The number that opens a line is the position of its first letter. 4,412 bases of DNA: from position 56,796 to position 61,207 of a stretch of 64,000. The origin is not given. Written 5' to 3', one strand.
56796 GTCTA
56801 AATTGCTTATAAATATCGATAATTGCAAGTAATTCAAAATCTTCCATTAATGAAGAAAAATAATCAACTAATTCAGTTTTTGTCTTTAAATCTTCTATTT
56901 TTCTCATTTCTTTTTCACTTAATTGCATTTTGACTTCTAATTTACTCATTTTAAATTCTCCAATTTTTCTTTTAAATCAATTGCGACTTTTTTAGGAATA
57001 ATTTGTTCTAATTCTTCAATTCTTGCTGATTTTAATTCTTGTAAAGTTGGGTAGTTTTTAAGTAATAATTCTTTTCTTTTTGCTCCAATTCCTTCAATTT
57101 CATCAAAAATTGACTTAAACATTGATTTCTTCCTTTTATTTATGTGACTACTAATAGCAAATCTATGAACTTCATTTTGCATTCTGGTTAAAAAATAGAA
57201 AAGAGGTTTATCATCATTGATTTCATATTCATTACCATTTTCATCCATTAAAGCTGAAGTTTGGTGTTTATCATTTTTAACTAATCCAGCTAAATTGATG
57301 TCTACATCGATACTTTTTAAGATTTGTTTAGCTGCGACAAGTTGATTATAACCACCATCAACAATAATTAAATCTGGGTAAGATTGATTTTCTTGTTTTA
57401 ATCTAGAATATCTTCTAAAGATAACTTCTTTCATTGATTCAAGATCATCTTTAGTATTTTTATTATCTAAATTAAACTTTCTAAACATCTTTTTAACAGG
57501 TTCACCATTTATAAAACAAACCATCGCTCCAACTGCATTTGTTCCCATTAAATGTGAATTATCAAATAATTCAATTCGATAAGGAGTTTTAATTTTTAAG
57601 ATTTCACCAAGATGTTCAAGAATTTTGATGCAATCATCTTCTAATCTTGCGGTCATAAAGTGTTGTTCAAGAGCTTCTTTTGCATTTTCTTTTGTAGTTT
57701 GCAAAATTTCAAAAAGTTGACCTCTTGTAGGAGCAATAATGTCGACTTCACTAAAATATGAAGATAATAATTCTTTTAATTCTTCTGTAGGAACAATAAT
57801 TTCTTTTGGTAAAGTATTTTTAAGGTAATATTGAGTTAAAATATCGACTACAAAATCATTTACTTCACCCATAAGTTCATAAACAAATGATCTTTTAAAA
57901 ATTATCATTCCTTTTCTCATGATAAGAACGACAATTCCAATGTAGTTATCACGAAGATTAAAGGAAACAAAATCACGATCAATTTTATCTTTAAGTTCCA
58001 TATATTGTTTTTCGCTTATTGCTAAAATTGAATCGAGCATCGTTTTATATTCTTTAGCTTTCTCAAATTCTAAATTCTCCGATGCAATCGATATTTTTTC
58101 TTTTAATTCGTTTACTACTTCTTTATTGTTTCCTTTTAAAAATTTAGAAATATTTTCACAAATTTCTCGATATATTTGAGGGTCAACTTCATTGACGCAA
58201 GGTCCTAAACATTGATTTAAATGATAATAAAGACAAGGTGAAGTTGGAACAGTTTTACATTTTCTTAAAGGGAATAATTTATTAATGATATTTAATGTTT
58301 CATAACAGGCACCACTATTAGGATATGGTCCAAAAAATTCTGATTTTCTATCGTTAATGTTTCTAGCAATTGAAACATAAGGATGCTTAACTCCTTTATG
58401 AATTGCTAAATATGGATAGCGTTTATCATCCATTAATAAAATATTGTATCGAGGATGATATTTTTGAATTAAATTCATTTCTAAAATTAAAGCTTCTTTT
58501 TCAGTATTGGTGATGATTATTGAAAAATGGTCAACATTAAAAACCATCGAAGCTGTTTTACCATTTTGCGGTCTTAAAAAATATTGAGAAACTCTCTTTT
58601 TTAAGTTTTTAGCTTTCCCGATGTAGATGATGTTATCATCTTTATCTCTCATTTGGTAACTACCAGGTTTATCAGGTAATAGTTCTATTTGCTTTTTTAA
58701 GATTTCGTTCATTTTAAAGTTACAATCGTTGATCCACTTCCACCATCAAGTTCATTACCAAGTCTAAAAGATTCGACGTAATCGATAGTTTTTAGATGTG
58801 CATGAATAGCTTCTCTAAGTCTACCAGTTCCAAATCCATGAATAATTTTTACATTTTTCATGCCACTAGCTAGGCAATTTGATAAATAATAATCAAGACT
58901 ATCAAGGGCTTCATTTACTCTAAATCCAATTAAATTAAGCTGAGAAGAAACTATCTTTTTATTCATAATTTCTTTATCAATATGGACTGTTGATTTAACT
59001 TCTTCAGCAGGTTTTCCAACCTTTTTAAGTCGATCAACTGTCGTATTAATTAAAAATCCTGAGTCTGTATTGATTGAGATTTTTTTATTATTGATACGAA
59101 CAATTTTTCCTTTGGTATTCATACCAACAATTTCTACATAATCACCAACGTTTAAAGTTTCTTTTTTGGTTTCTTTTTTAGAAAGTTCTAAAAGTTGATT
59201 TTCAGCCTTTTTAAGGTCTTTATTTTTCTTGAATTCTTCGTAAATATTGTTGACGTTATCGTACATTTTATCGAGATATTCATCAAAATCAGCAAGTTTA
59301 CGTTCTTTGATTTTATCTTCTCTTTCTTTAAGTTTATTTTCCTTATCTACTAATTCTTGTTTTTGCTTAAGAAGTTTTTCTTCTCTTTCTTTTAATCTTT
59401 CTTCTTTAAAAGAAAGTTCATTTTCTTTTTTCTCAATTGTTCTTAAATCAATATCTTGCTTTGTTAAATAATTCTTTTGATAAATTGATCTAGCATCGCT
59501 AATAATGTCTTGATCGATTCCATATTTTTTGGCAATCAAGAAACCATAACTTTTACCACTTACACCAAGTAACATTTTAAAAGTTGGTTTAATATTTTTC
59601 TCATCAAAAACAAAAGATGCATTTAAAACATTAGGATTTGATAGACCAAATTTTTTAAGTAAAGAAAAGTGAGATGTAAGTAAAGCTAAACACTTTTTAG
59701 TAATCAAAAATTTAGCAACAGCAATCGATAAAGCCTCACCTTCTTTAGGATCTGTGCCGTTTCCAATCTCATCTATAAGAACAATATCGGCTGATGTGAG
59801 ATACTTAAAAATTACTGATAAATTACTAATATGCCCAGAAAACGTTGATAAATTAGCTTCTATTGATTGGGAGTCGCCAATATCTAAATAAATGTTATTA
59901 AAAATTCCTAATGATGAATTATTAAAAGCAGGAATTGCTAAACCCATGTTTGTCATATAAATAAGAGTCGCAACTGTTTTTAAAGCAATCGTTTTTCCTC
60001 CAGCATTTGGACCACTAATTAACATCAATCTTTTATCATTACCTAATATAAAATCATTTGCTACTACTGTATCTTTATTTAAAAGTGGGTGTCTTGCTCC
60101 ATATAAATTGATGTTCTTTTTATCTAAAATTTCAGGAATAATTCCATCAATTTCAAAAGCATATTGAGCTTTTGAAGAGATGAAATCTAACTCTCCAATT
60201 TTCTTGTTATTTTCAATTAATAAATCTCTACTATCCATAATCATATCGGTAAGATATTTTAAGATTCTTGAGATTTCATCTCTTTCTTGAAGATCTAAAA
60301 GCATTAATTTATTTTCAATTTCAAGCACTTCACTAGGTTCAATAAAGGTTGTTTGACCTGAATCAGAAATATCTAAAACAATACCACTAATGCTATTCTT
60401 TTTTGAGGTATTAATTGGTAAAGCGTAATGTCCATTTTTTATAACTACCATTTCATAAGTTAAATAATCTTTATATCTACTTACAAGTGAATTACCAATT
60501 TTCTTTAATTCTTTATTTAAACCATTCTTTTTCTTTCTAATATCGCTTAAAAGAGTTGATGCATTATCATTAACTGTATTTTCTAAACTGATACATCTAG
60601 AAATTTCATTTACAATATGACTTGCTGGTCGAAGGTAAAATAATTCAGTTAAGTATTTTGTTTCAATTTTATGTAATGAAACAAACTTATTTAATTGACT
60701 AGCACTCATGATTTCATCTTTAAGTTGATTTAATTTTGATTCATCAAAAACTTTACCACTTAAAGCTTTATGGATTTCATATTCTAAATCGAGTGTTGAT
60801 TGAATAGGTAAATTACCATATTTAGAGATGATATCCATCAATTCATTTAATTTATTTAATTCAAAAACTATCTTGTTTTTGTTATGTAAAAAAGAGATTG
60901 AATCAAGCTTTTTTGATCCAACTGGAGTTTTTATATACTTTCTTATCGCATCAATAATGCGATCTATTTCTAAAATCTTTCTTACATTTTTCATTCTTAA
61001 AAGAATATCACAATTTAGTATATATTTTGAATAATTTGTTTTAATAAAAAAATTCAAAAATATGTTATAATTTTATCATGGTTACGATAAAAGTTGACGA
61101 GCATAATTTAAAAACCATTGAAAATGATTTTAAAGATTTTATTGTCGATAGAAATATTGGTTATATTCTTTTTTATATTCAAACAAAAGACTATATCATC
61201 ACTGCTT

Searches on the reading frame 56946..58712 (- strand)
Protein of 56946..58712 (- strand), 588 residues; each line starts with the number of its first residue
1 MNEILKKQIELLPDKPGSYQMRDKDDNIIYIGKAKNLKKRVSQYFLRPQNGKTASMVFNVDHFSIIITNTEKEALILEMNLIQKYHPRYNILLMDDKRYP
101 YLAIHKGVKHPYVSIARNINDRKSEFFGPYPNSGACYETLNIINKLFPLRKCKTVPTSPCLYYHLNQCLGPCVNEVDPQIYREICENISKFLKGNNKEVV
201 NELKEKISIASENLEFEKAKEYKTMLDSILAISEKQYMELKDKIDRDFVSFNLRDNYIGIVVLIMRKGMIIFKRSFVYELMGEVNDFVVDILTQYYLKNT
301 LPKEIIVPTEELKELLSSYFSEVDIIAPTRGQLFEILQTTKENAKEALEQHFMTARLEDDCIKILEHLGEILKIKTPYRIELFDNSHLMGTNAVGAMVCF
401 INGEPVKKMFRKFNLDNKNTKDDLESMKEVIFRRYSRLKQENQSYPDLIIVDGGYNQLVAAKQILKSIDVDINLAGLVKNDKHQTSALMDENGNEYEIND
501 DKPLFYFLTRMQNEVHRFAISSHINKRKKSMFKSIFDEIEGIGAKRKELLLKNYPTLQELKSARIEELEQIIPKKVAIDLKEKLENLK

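Call 75: search_protein_families(library=pfam, proteins=[window:56946-58712:-], max_evalue=0.00001)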
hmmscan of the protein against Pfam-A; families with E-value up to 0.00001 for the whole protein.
window:56946-58712:- (588 aa): 3 families
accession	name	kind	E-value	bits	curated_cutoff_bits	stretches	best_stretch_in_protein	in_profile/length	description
PF08459.17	UvrC_RNaseH_dom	-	2.1e-51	174.4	22.3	1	370-520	2-159/159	UvrC RNAse H endonuclease domain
PF22920.2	UvrC_RNaseH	-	4.1e-18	65.8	24.3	1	245-351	1-116/116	UvrC Ribonuclease H-like domain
PF01541.30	GIY-YIG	-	2.3e-11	44.3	22.6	1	17-90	3-78/78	GIY-YIG catalytic domain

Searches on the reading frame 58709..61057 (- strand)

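Call 75: search_protein_families(library=pfam, proteins=[window:58709-61057:-], max_evalue=0.00001)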
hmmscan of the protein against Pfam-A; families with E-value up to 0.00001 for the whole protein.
window:58709-61057:- (782 aa): 2 families
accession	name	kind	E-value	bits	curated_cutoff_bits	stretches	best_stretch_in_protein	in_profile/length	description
PF00488.27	MutS_V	-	5.8e-32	111.6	30.2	1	345-527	1-185/188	MutS domain V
PF01713.27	Smr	-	3.8e-21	75.5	25.7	1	707-782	1-77/77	Smr domain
